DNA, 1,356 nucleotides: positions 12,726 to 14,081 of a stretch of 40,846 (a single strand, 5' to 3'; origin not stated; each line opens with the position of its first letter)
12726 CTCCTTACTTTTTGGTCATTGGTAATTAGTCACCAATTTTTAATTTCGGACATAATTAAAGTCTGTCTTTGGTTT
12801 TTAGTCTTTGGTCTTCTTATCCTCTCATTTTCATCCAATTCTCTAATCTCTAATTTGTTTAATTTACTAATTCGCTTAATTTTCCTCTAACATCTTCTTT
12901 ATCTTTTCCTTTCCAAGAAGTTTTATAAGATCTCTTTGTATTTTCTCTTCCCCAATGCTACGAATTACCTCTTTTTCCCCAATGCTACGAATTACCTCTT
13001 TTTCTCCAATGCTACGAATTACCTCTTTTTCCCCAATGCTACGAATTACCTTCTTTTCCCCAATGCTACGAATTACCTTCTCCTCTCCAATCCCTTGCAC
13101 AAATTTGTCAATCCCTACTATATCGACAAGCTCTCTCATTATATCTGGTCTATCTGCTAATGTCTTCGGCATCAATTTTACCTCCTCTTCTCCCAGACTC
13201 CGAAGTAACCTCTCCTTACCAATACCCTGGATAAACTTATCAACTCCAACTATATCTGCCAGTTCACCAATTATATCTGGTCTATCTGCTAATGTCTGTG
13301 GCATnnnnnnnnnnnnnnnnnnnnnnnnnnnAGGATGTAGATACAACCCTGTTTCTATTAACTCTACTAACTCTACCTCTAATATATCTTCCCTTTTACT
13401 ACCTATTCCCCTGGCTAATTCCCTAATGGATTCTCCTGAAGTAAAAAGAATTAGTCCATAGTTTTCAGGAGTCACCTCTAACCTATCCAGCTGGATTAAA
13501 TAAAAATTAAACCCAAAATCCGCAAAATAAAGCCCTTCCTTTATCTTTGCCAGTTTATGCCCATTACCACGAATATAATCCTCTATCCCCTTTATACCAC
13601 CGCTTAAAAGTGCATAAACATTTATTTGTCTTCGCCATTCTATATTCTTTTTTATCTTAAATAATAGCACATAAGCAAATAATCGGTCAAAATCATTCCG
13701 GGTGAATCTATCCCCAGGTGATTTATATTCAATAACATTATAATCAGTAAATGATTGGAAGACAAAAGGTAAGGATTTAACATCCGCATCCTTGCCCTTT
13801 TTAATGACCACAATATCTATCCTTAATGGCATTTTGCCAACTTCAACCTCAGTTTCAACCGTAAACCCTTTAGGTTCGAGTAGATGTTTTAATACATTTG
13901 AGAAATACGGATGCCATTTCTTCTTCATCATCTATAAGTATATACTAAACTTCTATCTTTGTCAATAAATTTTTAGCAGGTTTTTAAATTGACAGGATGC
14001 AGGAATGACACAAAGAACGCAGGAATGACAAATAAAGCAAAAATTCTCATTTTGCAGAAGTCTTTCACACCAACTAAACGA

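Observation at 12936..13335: Hypervariable-looking C-terminus of the Rpn/PD-(D/E)xK protein: 27-bp x6 and 117-bp x2 in-frame repeats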

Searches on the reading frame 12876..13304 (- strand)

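Call 48: search_protein_families(library=pfam, proteins=[window:12876-13304:-], max_evalue=1)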
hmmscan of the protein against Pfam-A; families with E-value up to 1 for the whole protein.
window:12876-13304:- (142 aa): 1 family
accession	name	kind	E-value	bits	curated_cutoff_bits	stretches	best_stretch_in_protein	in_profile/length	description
PF14842.11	FliG_N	-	0.013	16.6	25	0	103-141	56-94/104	FliG N-terminal domain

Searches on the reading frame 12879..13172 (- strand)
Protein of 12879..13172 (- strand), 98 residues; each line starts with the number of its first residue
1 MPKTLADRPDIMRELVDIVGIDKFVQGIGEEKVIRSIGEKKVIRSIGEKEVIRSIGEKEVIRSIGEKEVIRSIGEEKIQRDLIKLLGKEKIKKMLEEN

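Call 79: find_homologous_proteins(query=window:12879-13172:-, max_evalue=0.001)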
Query seq(98 aa) (98 aa): 3 proteins with E <= 0.001 among 5609 candidates.
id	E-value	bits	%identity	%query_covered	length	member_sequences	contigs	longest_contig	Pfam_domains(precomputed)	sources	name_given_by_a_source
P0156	1.2e-25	107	55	99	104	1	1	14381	-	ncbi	ncbi:MAG: hypothetical protein AB1422_09665 [bacterium]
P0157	2.6e-22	97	52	100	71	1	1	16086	-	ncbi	ncbi:MAG: hypothetical protein AB1797_06985 [bacterium]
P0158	2.1e-15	75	54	68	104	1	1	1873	-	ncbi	ncbi:MAG: hypothetical protein AB1797_14100 [bacterium]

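Call 82: find_encoding_contigs(protein=P0156, flank=4000, max_places=2)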
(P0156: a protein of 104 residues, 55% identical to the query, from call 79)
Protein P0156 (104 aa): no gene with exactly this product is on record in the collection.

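Call 83: find_encoding_contigs(protein=P0157, flank=3000, max_places=2)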
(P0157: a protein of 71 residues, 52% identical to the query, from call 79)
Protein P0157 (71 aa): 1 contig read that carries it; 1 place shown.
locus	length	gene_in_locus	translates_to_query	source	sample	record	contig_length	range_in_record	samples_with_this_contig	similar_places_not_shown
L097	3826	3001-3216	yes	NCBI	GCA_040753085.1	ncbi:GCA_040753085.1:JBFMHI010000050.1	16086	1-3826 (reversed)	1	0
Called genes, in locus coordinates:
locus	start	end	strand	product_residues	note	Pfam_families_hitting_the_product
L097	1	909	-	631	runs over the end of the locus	PF02563:Poly_export, PF22461:SLBB_2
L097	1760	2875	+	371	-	PF13188:PAS_8 (faint), PF08448:PAS_4, PF13426:PAS_9, PF00512:HisKA, PF02518:HATPase_c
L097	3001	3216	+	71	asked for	-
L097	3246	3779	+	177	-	PF00072:Response_reg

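Call 84: find_encoding_contigs(protein=P0158, flank=3000, max_places=2)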
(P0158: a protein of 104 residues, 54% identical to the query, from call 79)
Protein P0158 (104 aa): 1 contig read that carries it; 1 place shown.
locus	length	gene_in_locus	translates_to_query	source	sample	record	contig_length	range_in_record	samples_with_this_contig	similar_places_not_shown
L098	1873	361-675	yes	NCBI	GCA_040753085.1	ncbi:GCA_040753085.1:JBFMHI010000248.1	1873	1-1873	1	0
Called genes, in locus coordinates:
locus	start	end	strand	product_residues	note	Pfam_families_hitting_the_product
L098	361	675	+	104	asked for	-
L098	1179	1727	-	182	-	PF08282:Hydrolase_3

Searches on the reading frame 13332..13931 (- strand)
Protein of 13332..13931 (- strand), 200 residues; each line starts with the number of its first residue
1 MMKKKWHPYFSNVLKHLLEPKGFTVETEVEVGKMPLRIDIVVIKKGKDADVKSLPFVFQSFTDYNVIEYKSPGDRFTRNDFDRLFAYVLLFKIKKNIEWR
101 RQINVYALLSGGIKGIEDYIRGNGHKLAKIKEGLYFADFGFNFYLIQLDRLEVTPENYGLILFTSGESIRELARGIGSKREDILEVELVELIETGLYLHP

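Call 21: search_protein_representatives(alignment_id=A2)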
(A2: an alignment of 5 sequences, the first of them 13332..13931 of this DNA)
Query: 5 sequences, 200 profile positions. Proteins with E-value up to 0.001 (for the whole library): 929; up to 1e-10: 71; up to 1e-30: 3. The best 150 are listed.
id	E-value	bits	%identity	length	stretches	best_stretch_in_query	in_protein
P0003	1.2e-116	403.5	-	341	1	2-200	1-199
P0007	1.2e-51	191.5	-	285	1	3-193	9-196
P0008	3.7e-41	157.2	-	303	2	4-184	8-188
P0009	1.8e-29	119.0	-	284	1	5-180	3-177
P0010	1.2e-28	116.3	-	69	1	1-62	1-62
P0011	6.1e-24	101.0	-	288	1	3-186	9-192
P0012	3.0e-22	95.5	-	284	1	5-188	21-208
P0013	5.7e-22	94.6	-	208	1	6-151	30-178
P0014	3.3e-21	92.1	-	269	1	2-179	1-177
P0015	8.3e-21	90.8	-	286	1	5-182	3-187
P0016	2.9e-20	89.0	-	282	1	5-189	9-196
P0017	3.4e-20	88.8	-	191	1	5-151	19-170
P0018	1.5e-19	86.7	-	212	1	5-166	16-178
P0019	5.2e-19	84.9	-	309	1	6-180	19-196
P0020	1.8e-18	83.2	-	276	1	3-181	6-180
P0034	4.8e-13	65.4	-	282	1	5-183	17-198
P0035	6.0e-13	65.1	-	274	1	5-193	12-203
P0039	7.5e-13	64.8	-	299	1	3-101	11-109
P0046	3.2e-12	62.7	-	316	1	3-188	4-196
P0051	4.1e-12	62.4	-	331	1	3-177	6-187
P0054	5.4e-12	62.0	-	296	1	4-152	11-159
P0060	1.2e-11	60.9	-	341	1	2-192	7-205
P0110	1.1e-09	54.5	-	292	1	4-178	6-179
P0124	1.9e-09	53.7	-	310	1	1-140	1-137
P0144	6.9e-09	51.9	-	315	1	5-177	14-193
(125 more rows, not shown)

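Call 49: search_protein_families(library=ncbifam, proteins=[P0034, P0035, P0039, P0046, P0051, P0060, P0110, P0124, P0144, P0054], max_evalue=0.01)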
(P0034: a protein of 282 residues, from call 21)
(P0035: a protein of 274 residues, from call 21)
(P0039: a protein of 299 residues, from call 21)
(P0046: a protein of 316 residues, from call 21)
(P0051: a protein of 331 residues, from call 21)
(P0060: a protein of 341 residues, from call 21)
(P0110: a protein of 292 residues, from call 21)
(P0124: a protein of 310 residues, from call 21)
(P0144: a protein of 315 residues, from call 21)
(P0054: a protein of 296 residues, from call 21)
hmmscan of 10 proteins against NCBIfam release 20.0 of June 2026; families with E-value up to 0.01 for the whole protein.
P0034 (282 aa): 0 families

P0035 (274 aa): 1 family
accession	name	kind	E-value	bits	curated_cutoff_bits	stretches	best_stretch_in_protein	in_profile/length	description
TIGR01784.1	T_den_put_tspse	subfamily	0.00098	19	52.1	1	123-272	126-272/273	Rpn family recombination-promoting nuclease/putative transposase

P0039 (299 aa): 0 families

P0046 (316 aa): 0 families

P0051 (331 aa): 0 families

P0060 (341 aa): 0 families

P0110 (292 aa): 3 families
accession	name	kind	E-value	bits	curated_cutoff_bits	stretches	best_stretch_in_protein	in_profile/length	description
TIGR01784.1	T_den_put_tspse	subfamily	1.6e-05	24.9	52.1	1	236-290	223-273/273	Rpn family recombination-promoting nuclease/putative transposase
NF004270.2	PRK05687.2-1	equivalog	0.0002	21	180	1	231-262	59-90/223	flagellar assembly protein FliH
NF009925.1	PRK13386.1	equivalog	0.0059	15.9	192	1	229-262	57-90/228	flagellar assembly protein FliH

P0124 (310 aa): 1 family
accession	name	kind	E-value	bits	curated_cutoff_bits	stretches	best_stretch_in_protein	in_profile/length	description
NF004270.2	PRK05687.2-1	equivalog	0.0033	17.1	180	1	227-254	48-75/223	flagellar assembly protein FliH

P0144 (315 aa): 3 families
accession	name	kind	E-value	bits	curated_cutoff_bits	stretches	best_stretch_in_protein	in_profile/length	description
NF004267.1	PRK05687.1-3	equivalog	0.0012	18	293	1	198-275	31-110/266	flagellar assembly protein FliH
NF004266.1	PRK05687.1-1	equivalog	0.0016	18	260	1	218-284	23-89/230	flagellar assembly protein FliH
NF004270.2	PRK05687.2-1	equivalog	0.0044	16.6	180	1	246-275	40-93/223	flagellar assembly protein FliH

P0054 (296 aa): 0 families

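Call 58: find_encoding_contigs(protein=P0007, flank=3000, max_places=2)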
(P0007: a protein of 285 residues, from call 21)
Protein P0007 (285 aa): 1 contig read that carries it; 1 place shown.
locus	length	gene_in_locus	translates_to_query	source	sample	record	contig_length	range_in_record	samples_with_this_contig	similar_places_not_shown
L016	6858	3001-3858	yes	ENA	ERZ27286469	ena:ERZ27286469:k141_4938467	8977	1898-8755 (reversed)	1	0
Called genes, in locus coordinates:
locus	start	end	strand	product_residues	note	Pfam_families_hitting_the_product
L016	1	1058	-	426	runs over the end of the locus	?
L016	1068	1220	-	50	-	-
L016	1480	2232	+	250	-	PF24481:CT398_CC, PF02591:Zn_ribbon_9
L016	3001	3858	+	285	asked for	-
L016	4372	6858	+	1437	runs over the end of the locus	-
